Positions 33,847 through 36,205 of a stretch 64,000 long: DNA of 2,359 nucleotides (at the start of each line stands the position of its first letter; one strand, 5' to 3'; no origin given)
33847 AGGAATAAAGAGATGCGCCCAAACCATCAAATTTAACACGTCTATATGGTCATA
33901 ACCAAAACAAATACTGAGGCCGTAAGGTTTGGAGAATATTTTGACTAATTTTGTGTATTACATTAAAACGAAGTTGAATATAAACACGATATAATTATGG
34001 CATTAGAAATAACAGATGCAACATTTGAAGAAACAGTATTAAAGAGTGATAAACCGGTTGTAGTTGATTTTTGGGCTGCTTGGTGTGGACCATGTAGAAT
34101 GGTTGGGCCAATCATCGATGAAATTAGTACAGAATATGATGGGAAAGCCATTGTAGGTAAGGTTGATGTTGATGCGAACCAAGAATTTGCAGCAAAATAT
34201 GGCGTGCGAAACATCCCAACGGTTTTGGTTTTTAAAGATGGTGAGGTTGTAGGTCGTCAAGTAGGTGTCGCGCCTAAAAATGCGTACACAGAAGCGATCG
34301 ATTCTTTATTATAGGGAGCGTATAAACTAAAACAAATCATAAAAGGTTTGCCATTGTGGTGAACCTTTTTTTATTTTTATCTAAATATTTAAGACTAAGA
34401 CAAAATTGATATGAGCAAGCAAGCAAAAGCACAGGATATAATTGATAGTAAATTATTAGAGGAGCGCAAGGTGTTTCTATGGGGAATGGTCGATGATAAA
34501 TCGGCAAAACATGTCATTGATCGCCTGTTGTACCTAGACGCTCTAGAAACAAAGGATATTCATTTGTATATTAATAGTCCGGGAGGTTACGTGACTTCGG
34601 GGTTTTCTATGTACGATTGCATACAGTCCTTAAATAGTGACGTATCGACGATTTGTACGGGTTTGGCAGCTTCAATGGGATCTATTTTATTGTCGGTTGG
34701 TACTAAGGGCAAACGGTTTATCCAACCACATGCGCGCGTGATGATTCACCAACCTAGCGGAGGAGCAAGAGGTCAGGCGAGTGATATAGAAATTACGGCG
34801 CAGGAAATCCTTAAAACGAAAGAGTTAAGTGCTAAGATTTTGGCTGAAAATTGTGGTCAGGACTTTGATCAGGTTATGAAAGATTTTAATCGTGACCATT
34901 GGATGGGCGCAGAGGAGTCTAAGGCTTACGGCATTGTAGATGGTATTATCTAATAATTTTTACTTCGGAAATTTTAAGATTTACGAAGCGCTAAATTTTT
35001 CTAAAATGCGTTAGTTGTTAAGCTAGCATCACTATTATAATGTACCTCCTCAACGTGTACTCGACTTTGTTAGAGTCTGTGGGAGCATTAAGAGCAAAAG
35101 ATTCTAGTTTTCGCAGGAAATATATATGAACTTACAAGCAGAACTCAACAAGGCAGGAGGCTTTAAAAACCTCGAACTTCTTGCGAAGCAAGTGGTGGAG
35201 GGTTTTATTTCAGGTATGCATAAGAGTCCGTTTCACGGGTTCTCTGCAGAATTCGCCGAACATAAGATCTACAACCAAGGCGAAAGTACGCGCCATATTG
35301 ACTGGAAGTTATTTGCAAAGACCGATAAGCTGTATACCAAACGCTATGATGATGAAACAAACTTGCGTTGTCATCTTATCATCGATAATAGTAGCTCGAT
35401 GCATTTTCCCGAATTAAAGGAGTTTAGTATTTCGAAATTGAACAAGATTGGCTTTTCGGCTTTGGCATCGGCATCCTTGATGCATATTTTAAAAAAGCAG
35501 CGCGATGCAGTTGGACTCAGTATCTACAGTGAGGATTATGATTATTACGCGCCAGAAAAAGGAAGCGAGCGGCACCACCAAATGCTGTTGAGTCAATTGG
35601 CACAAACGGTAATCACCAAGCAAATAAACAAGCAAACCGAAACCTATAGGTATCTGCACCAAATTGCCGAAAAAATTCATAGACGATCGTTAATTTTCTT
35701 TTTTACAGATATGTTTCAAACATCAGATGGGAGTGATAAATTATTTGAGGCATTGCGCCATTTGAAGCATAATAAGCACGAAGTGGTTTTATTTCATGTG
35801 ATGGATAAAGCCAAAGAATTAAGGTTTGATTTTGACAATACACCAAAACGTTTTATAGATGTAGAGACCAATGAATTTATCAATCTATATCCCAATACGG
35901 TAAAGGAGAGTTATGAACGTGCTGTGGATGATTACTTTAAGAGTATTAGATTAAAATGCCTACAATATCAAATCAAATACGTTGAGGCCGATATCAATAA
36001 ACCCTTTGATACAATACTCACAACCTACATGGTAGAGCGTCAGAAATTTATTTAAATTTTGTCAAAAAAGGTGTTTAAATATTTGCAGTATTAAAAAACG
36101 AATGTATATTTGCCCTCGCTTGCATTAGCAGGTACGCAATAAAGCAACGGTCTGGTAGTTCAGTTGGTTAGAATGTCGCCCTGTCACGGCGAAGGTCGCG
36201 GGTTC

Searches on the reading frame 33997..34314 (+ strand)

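Call 8: search_protein_families(library=pfam, proteins=[window:33997-34314:+])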
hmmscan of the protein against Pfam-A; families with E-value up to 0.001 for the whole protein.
window:33997-34314:+ (105 aa): 8 families
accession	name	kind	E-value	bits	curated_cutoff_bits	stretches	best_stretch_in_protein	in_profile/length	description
PF00085.26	Thioredoxin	-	2.9e-31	108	23.5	1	3-102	3-102/103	Thioredoxin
PF13098.12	Thioredoxin_2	-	1.2e-09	38.9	27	1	16-100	3-103/104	Thioredoxin-like domain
PF08534.16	Redoxin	-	1.2e-07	32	26.6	0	18-50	28-61/148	Redoxin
PF13905.12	Thioredoxin_8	-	1.9e-07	31.8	27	0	19-48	2-31/94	Thioredoxin-like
PF14595.12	Thioredoxin_9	-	3e-05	24.4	25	1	5-82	28-107/129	Thioredoxin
PF00578.27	AhpC-TSA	-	6.7e-05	23.3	26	0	15-43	23-51/124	AhpC/TSA family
PF07449.17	HyaE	-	0.00014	22.3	22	1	39-92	49-103/108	Hydrogenase-1 expression protein HyaE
PF13192.12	Thioredoxin_3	-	0.00081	19.8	24.8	1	30-85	10-60/76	Thioredoxin domain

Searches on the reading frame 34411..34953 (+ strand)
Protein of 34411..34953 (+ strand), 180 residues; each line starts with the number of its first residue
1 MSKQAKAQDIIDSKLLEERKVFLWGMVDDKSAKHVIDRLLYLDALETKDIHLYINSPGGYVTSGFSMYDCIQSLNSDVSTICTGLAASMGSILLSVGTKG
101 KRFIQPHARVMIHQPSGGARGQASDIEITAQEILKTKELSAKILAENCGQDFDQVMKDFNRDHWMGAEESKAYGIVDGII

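Call 8: search_protein_families(library=pfam, proteins=[window:34411-34953:+])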
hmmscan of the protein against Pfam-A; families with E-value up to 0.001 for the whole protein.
window:34411-34953:+ (180 aa): 1 family
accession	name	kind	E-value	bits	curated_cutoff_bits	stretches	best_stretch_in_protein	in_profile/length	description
PF00574.28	CLP_protease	-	8.7e-68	228.2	20.2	1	5-180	4-179/182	Clp protease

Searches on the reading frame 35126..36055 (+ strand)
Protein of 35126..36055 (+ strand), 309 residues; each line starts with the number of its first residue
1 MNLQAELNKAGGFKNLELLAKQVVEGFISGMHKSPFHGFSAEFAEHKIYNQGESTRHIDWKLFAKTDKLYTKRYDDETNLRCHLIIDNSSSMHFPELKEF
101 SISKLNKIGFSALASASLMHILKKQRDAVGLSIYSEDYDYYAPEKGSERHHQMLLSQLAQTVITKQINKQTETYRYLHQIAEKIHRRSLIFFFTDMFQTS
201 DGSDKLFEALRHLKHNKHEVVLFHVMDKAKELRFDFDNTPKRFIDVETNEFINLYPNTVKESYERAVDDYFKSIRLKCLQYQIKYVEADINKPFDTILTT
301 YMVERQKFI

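Call 8: search_protein_families(library=pfam, proteins=[window:35126-36055:+])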
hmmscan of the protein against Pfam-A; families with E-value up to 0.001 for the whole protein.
window:35126-36055:+ (309 aa): 2 families
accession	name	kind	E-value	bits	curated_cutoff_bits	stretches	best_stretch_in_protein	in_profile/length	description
PF01882.25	DUF58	-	3.7e-28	98.6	23.4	1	46-268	2-211/216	Protein of unknown function DUF58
PF13519.12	VWA_2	-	5.8e-05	24.1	27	1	84-196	3-106/107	von Willebrand factor type A domain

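Call 16: find_encoding_contigs(protein=window:35126-36055:+, flank=10000, max_places=10)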
Protein window:35126-36055:+ (309 aa): 3 contigs read that carry it; 3 places shown.
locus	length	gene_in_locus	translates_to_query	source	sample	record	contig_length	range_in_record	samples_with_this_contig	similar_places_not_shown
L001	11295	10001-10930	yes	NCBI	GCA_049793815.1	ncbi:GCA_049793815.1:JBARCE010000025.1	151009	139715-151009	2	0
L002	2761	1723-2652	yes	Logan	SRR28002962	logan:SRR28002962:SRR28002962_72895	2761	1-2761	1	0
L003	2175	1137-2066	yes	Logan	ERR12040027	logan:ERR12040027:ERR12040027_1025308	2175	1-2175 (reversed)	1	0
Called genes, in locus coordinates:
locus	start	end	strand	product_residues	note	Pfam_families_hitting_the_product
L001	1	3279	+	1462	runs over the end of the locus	PF00929:RNase_T, PF02811:PHP, PF07733:DNA_pol3_alpha, PF17657:DNA_pol3_finger, PF14579:HHH_6, PF01336:tRNA_anti-codon (faint)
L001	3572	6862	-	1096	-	PF18962:Por_Secre_tail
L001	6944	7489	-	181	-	PF19765:DUF6252 (faint)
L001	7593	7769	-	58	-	-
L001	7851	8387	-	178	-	-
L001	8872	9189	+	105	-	PF00085:Thioredoxin, PF08534:Redoxin (faint), PF13098:Thioredoxin_2, PF13905:Thioredoxin_8 (faint)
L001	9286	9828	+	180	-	PF00574:CLP_protease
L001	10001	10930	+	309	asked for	PF01882:DUF58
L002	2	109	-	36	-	?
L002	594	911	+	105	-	PF00085:Thioredoxin, PF08534:Redoxin (faint), PF13098:Thioredoxin_2, PF13905:Thioredoxin_8 (faint)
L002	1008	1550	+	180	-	PF00574:CLP_protease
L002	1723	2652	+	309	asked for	PF01882:DUF58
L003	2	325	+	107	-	?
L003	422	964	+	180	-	PF00574:CLP_protease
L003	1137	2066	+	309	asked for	PF01882:DUF58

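Call 26: find_related_loci(query=window:35126-36055:+, collection=genome_contigs, flank=10000)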
Query window:35126-36055:+ (309 aa) in genome_contigs; peptide patterns used: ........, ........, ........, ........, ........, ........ (x = any residue, [..] = any of these).
600 stretches matched a pattern (row limit reached: there are more); 588 encode a relative of the query (tblastn E <= 1e-3); the best 80 are kept; 80 distinct loci.
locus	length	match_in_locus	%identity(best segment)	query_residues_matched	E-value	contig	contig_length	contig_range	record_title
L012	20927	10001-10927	89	1-309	0e+0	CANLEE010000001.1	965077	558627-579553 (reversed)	uncultured Psychroserpens sp. isolate 2-553-3Z.fasta genome assembly, contig: NODE_1, whole genome shotgun sequence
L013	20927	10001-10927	89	1-309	0e+0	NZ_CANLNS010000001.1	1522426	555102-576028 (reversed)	Uncultured Psychroserpens sp. isolate 3-1643-Z.fasta NODE_1, whole genome shotgun sequence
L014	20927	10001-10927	89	1-309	0e+0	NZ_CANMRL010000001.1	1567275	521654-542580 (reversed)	Uncultured Psychroserpens sp. isolate 2-804-G.fasta NODE_1, whole genome shotgun sequence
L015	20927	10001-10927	88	1-309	0e+0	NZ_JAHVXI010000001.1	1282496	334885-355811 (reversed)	Psychroserpens luteolus strain XSD401 NODE_1_length_1282496_cov_159.252137, whole genome shotgun sequence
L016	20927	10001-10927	87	1-309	0e+0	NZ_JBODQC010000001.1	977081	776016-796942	Psychroserpens mesophilus strain 12-35 NODE_1_length_977081_cov_228.147760, whole genome shotgun sequence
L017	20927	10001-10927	87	1-309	0e+0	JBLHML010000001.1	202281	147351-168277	MAG: Dokdonia sp. isolate 3300057242_66 Ga0535639_0000007, whole genome shotgun sequence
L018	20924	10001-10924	87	1-308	0e+0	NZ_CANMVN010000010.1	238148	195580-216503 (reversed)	Uncultured Psychroserpens sp. isolate N2Y086-Z.fasta NODE_10, whole genome shotgun sequence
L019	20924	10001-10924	86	1-308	0e+0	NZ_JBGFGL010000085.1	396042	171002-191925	Psychroserpens sp. XS_ASV72 k141_74, whole genome shotgun sequence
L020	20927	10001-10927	88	1-309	0e+0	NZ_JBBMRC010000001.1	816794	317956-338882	Psychroserpens sp. AS72 isolate_72_1, whole genome shotgun sequence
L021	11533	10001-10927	82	1-309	9e-179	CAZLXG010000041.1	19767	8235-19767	MAG TPA_asm: uncultured Flavobacteriaceae bacterium isolate binchicken_co67_145 genome assembly, contig: NODE_2739_lengt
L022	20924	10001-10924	83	1-308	8e-179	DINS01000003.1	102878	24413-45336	MAG TPA_asm: Flavobacteriaceae bacterium UBA5534 UBA5534_contig_234, whole genome shotgun sequence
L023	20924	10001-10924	83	1-308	5e-178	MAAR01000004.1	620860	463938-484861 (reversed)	Flavobacteriales bacterium 34_180_T64 BD02T64_scaffold_6, whole genome shotgun sequence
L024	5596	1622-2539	83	1-306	4e-180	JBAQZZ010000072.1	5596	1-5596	MAG: Flavobacteriaceae bacterium isolate MFD03263_ilm_asm_bin21 k127_50305, whole genome shotgun sequence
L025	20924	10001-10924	82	1-308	1e-177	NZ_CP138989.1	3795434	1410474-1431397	Algibacter sp. R77976 chromosome, complete genome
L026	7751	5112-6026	84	4-308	2e-177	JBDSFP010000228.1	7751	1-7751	MAG: Aquaticitalea sp. isolate cluster1_bin.230 k127_7635561, whole genome shotgun sequence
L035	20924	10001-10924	82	1-308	5e-176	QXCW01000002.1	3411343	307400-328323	Flavobacteriaceae bacterium MAR_2010_72 Ga0052904_12, whole genome shotgun sequence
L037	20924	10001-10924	81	1-308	1e-175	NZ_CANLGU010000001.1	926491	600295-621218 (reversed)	Uncultured Algibacter sp. isolate 2-1252.fasta NODE_1, whole genome shotgun sequence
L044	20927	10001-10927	80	1-309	7e-175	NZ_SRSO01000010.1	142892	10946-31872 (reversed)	Flavivirga rizhaonensis strain RZ03 NODE_10_length_142892_cov_17.3903_ID_935, whole genome shotgun sequence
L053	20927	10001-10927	79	1-309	1e-173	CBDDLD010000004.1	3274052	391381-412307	MAG: Winogradskyella sp. isolate 51c473a8-4a36-46fe-8b21-ca61f09b1b53 genome assembly, contig: chromosome_2, whole genom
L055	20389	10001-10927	82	1-309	1e-173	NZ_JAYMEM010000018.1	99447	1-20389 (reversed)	Mesoflavibacter sp. CH_XMU1404-2 NODE_31_length_99375_cov_334.499359, whole genome shotgun sequence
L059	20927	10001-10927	79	1-309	2e-173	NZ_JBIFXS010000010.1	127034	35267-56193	Mariniflexile sp. HNIBRBA6329 NODE_10_length_127034_cov_417.994392, whole genome shotgun sequence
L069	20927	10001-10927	80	1-309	9e-172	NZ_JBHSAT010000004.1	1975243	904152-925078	Winogradskyella maritima strain CECT 8979 GCM70011605_12, whole genome shotgun sequence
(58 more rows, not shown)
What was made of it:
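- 35126..36055 (+): DUF58 gene, the conserved left flank used as synteny anchor. 78-89% identical in 80 species (call 26).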

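Call 32: search_protein_families(library=pfam, proteins=[L015:11260-12414:-, L015:13096-15114:+, L015:15125-15793:+, L015:16028-16525:-, L015:16646-17374:+])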
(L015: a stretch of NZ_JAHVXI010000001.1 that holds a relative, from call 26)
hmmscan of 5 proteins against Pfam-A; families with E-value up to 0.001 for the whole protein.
L015:11260-12414:- (384 aa): 0 families

L015:13096-15114:+ (672 aa): 12 families
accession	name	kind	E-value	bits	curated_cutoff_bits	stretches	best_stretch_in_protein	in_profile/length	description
PF13424.12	TPR_12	-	2.3e-18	66.6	30.1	2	193-262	5-75/77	Tetratricopeptide repeat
PF00515.34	TPR_1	-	5.4e-12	45.4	27.8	2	236-256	5-25/34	Tetratricopeptide repeat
PF13176.12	TPR_7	-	1.1e-11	44.2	27.9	1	236-260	3-27/36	Tetratricopeptide repeat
PF07719.23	TPR_2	-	1.3e-10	41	27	2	192-218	2-28/34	Tetratricopeptide repeat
PF02518.31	HATPase_c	-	3.4e-10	40.8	26.4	1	585-671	4-108/111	Histidine kinase-, DNA gyrase B-, and HSP90-like ATPase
PF13181.12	TPR_8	-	4.8e-07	29.9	25.7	1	235-259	4-28/34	Tetratricopeptide repeat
PF13432.12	TPR_16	-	4.2e-06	27.5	32.7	0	191-216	31-56/65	Tetratricopeptide repeat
PF13374.12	TPR_10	-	1.4e-05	25.4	27.5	0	234-262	4-32/42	Tetratricopeptide repeat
PF13431.12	TPR_17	-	0.00017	22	24.4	0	231-253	12-34/34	Tetratricopeptide repeat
PF07730.19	HisKA_3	-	0.00023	22.1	24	1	478-525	1-50/68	Histidine kinase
PF13414.12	TPR_11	-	0.00023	21.2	26.8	0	241-265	3-27/42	TPR repeat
PF13428.12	TPR_14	-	0.00049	21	23.5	0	239-259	8-28/44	Tetratricopeptide repeat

L015:15125-15793:+ (222 aa): 1 family
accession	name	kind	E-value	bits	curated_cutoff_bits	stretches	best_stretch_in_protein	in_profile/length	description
PF00072.30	Response_reg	-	8.9e-09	35.9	30.2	1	6-121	1-100/111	Response regulator receiver domain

L015:16028-16525:- (165 aa): 1 family
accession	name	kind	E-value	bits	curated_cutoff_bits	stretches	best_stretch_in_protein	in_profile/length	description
PF04306.18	DUF456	-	2.8e-39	135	29.4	1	21-156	1-138/139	Protein of unknown function (DUF456)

L015:16646-17374:+ (242 aa): 1 family
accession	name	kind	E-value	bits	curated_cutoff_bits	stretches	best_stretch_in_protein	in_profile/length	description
PF03544.19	TonB_C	-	3.8e-07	30.9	24.6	1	182-239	20-78/79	Gram-negative bacterial TonB protein C-terminal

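Call 36: search_protein_families(library=pfam, proteins=[L037:11936-15289:+, L059:11409-12011:-, L059:12240-14084:+, L059:14460-15812:+, L069:11282-11968:-, L069:11971-15471:-, L035:11662-14538:+, L035:14717-15778:+, L037:11339-11647:-])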
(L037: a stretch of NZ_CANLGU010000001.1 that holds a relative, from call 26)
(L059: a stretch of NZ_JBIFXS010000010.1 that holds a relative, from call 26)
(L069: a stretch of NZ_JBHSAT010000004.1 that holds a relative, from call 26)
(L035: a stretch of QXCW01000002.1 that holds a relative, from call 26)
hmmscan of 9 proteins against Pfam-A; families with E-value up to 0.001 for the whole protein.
L037:11936-15289:+ (1117 aa): 3 families
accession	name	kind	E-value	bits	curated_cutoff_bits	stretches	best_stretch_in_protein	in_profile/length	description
PF18911.6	PKD_4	-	5e-15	55.8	27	2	233-282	37-81/85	PKD domain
PF13585.12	CHU_C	-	6.4e-13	49.1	27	1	1033-1108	3-79/86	CHU_C Type IX secretion signal domain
PF00801.26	PKD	-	6.3e-11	42.6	23.5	1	234-283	33-79/80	PKD domain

L059:11409-12011:- (200 aa): 0 families

L059:12240-14084:+ (614 aa): 9 families
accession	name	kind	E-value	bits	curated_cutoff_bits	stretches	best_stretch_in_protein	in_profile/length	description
PF12833.13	HTH_18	-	2.7e-18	66.5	33.6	1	34-110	2-78/80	Helix-turn-helix domain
PF07719.23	TPR_2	-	1.1e-11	44.3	27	0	393-424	3-34/34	Tetratricopeptide repeat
PF14559.12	TPR_19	-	6.2e-09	36.5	25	1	412-463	12-63/68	Tetratricopeptide repeat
PF00165.29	HTH_AraC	-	6.8e-09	36.1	26.6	1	78-102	10-33/42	Bacterial regulatory helix-turn-helix proteins, AraC family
PF13414.12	TPR_11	-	7.3e-07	29.2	26.8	0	331-360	11-40/42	TPR repeat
PF13181.12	TPR_8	-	8.6e-06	26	25.7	0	426-457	2-33/34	Tetratricopeptide repeat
PF13432.12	TPR_16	-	3.9e-05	24.5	32.7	0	407-458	13-64/65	Tetratricopeptide repeat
PF13428.12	TPR_14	-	0.00011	22.9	23.5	0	427-461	3-37/44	Tetratricopeptide repeat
PF13431.12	TPR_17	-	0.00041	20.8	24.4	0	414-445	2-33/34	Tetratricopeptide repeat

L059:14460-15812:+ (450 aa): 2 families
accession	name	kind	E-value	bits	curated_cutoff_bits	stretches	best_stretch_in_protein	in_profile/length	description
PF07661.19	MORN_2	-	8e-77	244.5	29.6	6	92-113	1-22/22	MORN repeat variant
PF02493.26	MORN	-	9.6e-10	38.2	22.5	0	371-391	1-21/23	MORN repeat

L069:11282-11968:- (228 aa): 2 families
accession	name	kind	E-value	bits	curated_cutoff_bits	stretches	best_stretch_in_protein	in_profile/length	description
PF25788.1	Ig_Rha78A_N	-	1.6e-09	38.4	27.4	1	47-126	16-101/105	Rha78A-like, N-terminal immunoglobulin domain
PF14292.12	SusE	-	0.00087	19.9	25.2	0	32-97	11-82/106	SusE outer membrane protein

L069:11971-15471:- (1166 aa): 2 families
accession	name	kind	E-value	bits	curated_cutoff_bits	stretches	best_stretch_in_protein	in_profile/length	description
PF18962.6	Por_Secre_tail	-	2.7e-10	40.8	27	1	1094-1162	2-71/75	Secretion system C-terminal sorting domain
PF02412.23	TSP_3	-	1.4e-05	25.1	25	0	841-860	14-33/36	Thrombospondin type 3 repeat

L035:11662-14538:+ (958 aa): 15 families
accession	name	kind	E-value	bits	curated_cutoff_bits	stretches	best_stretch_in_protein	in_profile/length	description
PF02518.31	HATPase_c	-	6.2e-27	94.7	26.4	1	558-671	3-110/111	Histidine kinase-, DNA gyrase B-, and HSP90-like ATPase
PF13424.12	TPR_12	-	1.8e-23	82.9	30.1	4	166-232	8-76/77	Tetratricopeptide repeat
PF00072.30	Response_reg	-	2.2e-23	83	30.2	1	715-824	2-110/111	Response regulator receiver domain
PF12833.13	HTH_18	-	8.6e-22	77.7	33.6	1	880-956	1-77/80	Helix-turn-helix domain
PF00512.31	HisKA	-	2.5e-17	63.1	26.9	1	443-510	2-66/66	His Kinase A (phospho-acceptor) domain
PF00165.29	HTH_AraC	-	3.2e-13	49.9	26.6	1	919-955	1-39/42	Bacterial regulatory helix-turn-helix proteins, AraC family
PF17874.7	TPR_MalT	-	3.9e-13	49.8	45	1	126-309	45-229/336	MalT-like TPR region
PF00515.34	TPR_1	-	1e-12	47.7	27.8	1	202-230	2-30/34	Tetratricopeptide repeat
PF07719.23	TPR_2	-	8.9e-12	44.6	27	1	202-232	2-32/34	Tetratricopeptide repeat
PF13181.12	TPR_8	-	1.9e-10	40.5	25.7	0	203-232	3-32/34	Tetratricopeptide repeat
PF13374.12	TPR_10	-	8.9e-08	32.4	27.5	0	202-233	3-34/42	Tetratricopeptide repeat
PF13176.12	TPR_7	-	1.3e-06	28.4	27.9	0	170-192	8-30/36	Tetratricopeptide repeat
PF13428.12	TPR_14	-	4.6e-05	24.2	23.5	0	82-114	2-34/44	Tetratricopeptide repeat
PF10602.15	RPN7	-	8.7e-05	22.7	29.6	1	187-273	22-105/174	26S proteasome subunit RPN7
PF13414.12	TPR_11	-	0.00057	20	26.8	0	208-231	1-24/42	TPR repeat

L035:14717-15778:+ (353 aa): 2 families
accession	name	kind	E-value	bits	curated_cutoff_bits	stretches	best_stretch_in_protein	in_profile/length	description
PF13474.12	SnoaL_3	-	1.3e-12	48.5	22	2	307-351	71-118/121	SnoaL-like domain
PF08332.16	CaMKII_AD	-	0.00058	20.5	22.1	0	331-351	106-126/128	Calcium/calmodulin dependent protein kinase II association domain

L037:11339-11647:- (102 aa): 0 families

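Call 37: search_protein_families(library=pfam, proteins=[L055:11240-12343:+, L055:12419-13288:+, L055:14470-15717:+, L053:11331-12338:+, L053:12932-13939:+, L053:15002-17161:+, L044:11982-12854:-, L044:13092-13952:-, L023:12755-14137:+, L023:15599-20500:+])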
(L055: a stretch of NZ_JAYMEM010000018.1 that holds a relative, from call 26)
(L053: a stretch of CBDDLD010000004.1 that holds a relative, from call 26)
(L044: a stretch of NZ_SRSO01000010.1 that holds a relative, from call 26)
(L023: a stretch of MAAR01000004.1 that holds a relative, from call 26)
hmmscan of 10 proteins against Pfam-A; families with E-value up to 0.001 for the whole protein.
L055:11240-12343:+ (367 aa): 3 families
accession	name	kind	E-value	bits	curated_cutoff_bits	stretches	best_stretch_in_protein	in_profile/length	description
PF12706.13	Lactamase_B_2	-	5.8e-35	121.1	27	1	120-313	2-199/200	Beta-lactamase superfamily domain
PF13483.12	Lactamase_B_3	-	7.7e-12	45.9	24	1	105-313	3-160/160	Beta-lactamase superfamily domain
PF00753.33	Lactamase_B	-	1.9e-07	31.7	22.7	1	106-167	3-56/196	Metallo-beta-lactamase superfamily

L055:12419-13288:+ (289 aa): 2 families
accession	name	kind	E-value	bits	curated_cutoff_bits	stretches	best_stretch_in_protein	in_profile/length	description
PF12833.13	HTH_18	-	4.5e-19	68.9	33.6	1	211-288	1-78/80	Helix-turn-helix domain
PF00165.29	HTH_AraC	-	4e-09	36.8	26.6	1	250-285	1-38/42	Bacterial regulatory helix-turn-helix proteins, AraC family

L055:14470-15717:+ (415 aa): 3 families
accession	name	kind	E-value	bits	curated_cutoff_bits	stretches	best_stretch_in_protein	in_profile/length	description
PF08240.17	ADH_N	-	5.4e-27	94.5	23.5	1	91-213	1-104/104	Alcohol dehydrogenase GroES-like domain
PF00107.32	ADH_zinc_N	-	5.1e-16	59.2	31.8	1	252-373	1-125/129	Zinc-binding dehydrogenase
PF01262.27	AlaDh_PNT_C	-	2.9e-06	27.3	23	1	244-313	30-100/214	Alanine dehydrogenase/PNT, C-terminal domain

L053:11331-12338:+ (335 aa): 2 families
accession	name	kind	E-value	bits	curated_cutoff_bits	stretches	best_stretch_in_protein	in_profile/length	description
PF13478.12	XdhC_C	-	1.8e-31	109.7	29.7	1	172-314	1-125/125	XdhC Rossmann domain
PF02625.21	XdhC_CoxI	-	1.2e-21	76.9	24.3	1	17-82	3-68/68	XdhC and CoxI family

L053:12932-13939:+ (335 aa): 0 families

L053:15002-17161:+ (719 aa): 2 families
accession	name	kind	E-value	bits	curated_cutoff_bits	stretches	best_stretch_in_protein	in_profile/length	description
PF20256.3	MoCoBD_2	-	1.3e-38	133.6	27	2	519-661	139-283/283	Molybdopterin cofactor-binding domain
PF02738.23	MoCoBD_1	-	1.5e-30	106.5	27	1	307-529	7-241/244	Molybdopterin cofactor-binding domain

L044:11982-12854:- (290 aa): 4 families
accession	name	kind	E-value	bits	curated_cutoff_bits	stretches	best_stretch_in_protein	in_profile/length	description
PF12697.13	Abhydrolase_6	-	1.9e-15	58.6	26.3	1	58-281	1-215/217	Alpha/beta hydrolase family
PF00561.26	Abhydrolase_1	-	1.8e-13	51.1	25.8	1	57-154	2-102/245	alpha/beta hydrolase fold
PF12146.15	Hydrolase_4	-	2.8e-09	37.1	27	1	56-152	5-107/239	Serine aminopeptidase, S33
PF05057.20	DUF676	-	8.6e-05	22.6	20.3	1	53-139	3-96/217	Putative serine esterase (DUF676)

L044:13092-13952:- (286 aa): 3 families
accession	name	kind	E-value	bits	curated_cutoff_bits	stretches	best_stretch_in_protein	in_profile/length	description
PF12833.13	HTH_18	-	1.8e-19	70.2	33.6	1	206-282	2-78/80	Helix-turn-helix domain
PF00165.29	HTH_AraC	-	4.4e-09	36.7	26.6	1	250-274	10-33/42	Bacterial regulatory helix-turn-helix proteins, AraC family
PF02311.25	AraC_binding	-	9.7e-06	25.8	21.1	1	42-102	19-81/135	AraC-like ligand binding domain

L023:12755-14137:+ (460 aa): 2 families
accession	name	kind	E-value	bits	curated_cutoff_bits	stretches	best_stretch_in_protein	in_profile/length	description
PF01565.28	FAD_binding_4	-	5.7e-32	110.8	26.4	1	41-175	1-138/139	FAD binding domain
PF08031.17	BBE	-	2.1e-14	53.7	20.6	1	413-456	1-44/45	Berberine and berberine like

L023:15599-20500:+ (1633 aa): 2 families
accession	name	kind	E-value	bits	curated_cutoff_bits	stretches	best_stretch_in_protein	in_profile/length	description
PF13385.13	Laminin_G_3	-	8.3e-25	88.1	27.6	1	745-883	10-150/151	Concanavalin A-like lectin/glucanases superfamily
PF22544.2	HYDIN_VesB_CFA65-like_Ig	-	0.00056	20.5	25.5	0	171-256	13-97/100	HYDIN/CFA65/VesB-like, Ig-like domain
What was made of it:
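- On Integron cassette / attC: No recombinase domains at the locus (calls 8, 32, 36, 37).
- No integron integrase or any recombinase is conserved at the locus (calls 8, 32, 36, 37).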
